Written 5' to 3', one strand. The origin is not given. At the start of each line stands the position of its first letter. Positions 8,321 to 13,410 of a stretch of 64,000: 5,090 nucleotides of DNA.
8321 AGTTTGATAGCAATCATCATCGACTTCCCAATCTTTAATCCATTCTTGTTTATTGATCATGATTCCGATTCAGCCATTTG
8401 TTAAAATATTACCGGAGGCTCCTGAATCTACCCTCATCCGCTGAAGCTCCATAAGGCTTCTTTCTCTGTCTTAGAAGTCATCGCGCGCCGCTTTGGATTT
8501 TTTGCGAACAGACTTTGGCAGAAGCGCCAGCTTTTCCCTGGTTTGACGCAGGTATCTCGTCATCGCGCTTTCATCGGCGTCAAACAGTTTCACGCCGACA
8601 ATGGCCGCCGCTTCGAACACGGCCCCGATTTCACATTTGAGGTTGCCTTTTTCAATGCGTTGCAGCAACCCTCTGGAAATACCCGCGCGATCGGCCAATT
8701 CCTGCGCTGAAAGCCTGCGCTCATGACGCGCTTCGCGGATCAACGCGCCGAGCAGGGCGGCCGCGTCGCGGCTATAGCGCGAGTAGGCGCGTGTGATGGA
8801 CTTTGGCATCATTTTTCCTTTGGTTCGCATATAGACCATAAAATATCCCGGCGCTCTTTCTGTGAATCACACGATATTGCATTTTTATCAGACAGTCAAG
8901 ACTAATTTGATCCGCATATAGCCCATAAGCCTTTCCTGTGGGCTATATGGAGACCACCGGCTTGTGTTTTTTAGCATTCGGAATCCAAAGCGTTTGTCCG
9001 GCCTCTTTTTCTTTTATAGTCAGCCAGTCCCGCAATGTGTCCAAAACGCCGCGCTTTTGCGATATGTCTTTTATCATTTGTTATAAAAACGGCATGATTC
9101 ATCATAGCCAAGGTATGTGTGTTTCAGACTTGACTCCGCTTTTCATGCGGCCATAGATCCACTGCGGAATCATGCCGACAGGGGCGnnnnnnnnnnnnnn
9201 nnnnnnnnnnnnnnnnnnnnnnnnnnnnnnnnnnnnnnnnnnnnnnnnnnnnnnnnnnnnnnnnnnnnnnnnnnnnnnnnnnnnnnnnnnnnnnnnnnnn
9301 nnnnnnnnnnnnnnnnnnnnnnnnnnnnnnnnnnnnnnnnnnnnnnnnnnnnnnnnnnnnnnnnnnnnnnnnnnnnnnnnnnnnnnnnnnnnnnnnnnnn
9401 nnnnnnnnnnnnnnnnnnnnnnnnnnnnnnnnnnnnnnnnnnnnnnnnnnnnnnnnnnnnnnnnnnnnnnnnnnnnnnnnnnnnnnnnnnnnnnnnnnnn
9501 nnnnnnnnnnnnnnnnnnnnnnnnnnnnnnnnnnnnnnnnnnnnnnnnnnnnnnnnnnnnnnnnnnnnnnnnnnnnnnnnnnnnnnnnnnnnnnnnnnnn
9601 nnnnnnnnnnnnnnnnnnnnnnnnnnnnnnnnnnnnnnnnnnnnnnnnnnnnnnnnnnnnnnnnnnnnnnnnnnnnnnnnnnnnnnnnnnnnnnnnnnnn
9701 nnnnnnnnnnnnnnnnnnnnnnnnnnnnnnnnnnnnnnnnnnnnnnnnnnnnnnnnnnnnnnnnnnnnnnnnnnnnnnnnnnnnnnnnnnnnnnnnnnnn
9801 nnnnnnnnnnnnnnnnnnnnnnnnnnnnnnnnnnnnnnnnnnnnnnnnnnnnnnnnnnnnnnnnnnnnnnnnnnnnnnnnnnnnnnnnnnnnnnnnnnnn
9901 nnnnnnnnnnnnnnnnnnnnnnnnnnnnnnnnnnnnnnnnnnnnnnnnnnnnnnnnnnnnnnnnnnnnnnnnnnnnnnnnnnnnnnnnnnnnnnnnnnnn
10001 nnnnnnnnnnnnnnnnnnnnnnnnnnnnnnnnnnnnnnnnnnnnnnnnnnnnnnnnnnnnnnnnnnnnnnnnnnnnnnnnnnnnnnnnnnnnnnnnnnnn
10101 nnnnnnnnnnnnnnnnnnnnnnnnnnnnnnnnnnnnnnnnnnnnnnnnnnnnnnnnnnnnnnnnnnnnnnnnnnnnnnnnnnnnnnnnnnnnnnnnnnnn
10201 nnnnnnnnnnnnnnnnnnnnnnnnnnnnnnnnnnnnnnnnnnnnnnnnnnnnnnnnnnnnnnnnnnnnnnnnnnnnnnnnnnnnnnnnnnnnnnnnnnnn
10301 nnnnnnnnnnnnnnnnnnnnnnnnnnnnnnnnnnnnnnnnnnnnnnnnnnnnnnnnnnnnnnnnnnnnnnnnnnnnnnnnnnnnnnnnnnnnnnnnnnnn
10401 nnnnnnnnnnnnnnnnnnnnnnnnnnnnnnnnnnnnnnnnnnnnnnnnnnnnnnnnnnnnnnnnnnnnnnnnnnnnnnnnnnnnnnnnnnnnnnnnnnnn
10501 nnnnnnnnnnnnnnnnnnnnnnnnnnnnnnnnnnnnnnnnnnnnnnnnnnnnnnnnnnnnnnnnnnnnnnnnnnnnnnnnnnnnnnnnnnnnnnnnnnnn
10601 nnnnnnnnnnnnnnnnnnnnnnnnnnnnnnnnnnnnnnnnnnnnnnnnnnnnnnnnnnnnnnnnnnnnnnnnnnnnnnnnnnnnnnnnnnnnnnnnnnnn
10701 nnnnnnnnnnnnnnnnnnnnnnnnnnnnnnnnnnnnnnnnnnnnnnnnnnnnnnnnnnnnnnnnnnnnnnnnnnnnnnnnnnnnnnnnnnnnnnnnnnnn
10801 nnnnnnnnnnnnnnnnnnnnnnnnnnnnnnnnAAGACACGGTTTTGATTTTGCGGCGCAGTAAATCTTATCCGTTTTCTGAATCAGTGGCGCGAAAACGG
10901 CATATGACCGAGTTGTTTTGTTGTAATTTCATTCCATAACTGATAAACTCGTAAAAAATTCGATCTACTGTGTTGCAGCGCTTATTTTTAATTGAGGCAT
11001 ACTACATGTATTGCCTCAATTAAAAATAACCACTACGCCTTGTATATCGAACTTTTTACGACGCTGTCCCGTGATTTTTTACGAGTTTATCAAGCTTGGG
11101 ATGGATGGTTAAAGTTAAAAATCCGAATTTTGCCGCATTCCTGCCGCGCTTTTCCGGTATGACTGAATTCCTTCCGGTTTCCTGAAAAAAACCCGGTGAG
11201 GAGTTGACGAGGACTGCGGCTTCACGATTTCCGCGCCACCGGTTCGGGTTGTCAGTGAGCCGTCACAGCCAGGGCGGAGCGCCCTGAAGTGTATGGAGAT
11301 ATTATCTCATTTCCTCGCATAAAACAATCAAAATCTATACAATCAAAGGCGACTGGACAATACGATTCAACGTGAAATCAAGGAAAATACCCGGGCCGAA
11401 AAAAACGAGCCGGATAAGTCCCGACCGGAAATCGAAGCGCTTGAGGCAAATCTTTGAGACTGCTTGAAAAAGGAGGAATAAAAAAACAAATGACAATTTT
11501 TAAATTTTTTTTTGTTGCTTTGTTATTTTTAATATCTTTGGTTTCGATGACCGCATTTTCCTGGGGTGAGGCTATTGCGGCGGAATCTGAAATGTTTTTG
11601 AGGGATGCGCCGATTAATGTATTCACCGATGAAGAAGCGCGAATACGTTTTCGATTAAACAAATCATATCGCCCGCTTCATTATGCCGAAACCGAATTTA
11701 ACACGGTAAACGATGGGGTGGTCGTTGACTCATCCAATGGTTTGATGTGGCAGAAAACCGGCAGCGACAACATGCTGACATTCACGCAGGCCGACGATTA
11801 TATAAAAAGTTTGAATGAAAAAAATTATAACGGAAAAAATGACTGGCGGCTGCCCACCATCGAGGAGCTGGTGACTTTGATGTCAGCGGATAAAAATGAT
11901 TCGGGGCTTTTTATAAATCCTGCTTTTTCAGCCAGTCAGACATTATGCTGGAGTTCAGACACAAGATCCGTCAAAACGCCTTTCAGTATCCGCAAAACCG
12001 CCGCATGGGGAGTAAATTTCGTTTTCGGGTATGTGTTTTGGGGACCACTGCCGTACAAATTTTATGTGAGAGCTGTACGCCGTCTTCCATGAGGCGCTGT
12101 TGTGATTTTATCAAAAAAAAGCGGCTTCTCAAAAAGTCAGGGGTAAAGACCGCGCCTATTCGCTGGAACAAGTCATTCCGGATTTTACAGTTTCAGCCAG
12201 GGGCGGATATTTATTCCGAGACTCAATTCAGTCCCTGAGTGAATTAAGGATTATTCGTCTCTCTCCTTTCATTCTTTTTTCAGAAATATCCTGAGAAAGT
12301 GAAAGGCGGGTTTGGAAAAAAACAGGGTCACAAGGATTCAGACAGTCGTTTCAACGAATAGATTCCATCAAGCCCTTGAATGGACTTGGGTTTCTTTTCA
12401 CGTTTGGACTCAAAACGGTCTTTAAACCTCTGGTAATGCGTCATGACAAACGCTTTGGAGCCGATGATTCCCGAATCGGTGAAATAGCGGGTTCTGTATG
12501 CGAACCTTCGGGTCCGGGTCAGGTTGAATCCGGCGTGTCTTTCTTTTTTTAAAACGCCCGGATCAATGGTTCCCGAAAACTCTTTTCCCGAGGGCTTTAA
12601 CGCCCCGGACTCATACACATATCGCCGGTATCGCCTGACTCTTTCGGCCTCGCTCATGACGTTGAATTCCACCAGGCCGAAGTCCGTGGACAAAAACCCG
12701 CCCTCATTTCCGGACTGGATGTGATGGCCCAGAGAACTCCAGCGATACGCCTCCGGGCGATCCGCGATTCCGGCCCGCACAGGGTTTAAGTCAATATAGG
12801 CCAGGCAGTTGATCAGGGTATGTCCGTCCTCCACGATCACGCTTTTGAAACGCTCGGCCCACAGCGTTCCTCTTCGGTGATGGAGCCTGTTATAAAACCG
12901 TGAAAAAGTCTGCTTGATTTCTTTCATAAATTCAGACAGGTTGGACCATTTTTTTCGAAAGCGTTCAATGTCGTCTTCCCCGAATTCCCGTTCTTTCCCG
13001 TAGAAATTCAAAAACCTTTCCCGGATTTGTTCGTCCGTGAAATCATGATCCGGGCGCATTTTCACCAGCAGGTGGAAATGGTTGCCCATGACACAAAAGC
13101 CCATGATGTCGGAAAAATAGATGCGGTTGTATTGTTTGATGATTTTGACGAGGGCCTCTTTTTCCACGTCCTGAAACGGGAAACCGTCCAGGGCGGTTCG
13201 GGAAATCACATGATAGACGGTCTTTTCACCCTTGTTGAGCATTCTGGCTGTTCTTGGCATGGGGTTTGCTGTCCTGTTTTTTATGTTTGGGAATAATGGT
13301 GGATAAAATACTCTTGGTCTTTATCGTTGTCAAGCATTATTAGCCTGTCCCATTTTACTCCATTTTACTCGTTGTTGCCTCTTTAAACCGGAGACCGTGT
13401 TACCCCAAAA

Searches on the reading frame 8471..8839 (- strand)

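Call 59: search_protein_families(library=ncbifam, proteins=[window:8471-8839:-], max_evalue=0.01)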
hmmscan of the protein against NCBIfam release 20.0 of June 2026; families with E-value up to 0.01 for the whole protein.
window:8471-8839:- (122 aa): 7 families
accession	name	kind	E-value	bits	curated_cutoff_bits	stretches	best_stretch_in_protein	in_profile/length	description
TIGR03070.1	couple_hipB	subfamily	1.4e-08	34.6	71.65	1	30-85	3-58/58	type II toxin-antitoxin system Y4mF family antitoxin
TIGR00270.2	TIGR00270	equivalog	1.6e-07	31.3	110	1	31-102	77-148/159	multiprotein bridging factor aMBF1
NF006015.0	PRK08154.1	subfamily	3.2e-05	23.3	204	1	22-87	23-88/314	anaerobic benzoate catabolism transcriptional regulator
NF003162.0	PRK04140.1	equivalog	4.4e-05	22.7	263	1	31-85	128-182/317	transcriptional regulator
TIGR03830.1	CxxCG_CxxCG_HTH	subfamily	0.003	17.4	61.8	0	17-68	53-104/127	type II TA system antitoxin MqsA family protein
NF041951.1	phage_RstR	subfamily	0.0033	17.7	80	1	33-84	6-57/108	RstR family transcriptional repressor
NF046032.1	TransRegSlrRBacil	equivalog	0.0073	16.4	250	1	30-66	2-38/149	HTH-type transcriptional regulator SlrR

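Call 60: search_protein_families(library=pfam, proteins=[window:8471-8839:-], max_evalue=0.01)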
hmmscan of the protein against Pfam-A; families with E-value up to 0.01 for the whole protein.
window:8471-8839:- (122 aa): 6 families
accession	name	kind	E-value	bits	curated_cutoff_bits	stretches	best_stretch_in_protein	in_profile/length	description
PF13560.12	HTH_31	-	2.4e-09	37.8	27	1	30-83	2-56/64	Helix-turn-helix domain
PF01381.28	HTH_3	-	1.7e-06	28.4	23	1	34-65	1-32/55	Helix-turn-helix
PF12844.13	HTH_19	-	1.1e-05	25.7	30.2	1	31-66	1-36/64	Helix-turn-helix domain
PF13413.12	HTH_25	-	1.2e-05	25.5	24.6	1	34-68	2-36/62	Helix-turn-helix domain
PF13443.12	HTH_26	-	0.0018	18.9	22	1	34-67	2-35/63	Cro/C1-type HTH DNA-binding domain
PF12802.13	MarR_2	-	0.009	16.6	27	0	26-62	7-40/61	MarR family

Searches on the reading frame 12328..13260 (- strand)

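Call 59: search_protein_families(library=ncbifam, proteins=[window:12328-13260:-], max_evalue=0.01)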
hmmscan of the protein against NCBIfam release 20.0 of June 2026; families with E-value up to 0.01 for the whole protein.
window:12328-13260:- (310 aa): 1 family
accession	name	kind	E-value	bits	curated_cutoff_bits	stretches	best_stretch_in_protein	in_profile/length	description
NF047646.1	REP_Tyr_transpos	equivalog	1.2e-18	67.4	80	2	103-175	67-146/146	REP-associated tyrosine transposase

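Call 60: search_protein_families(library=pfam, proteins=[window:12328-13260:-], max_evalue=0.01)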
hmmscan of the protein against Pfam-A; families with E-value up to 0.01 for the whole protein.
window:12328-13260:- (310 aa): 2 families
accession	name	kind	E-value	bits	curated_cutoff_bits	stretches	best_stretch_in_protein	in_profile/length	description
PF01797.21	Y1_Tnp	-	1.2e-10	42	23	1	15-74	6-65/121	Transposase IS200 like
PF13921.12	Myb_DNA-bind_6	-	0.0029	18.2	22.9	0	30-85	2-41/60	Myb-like DNA-binding domain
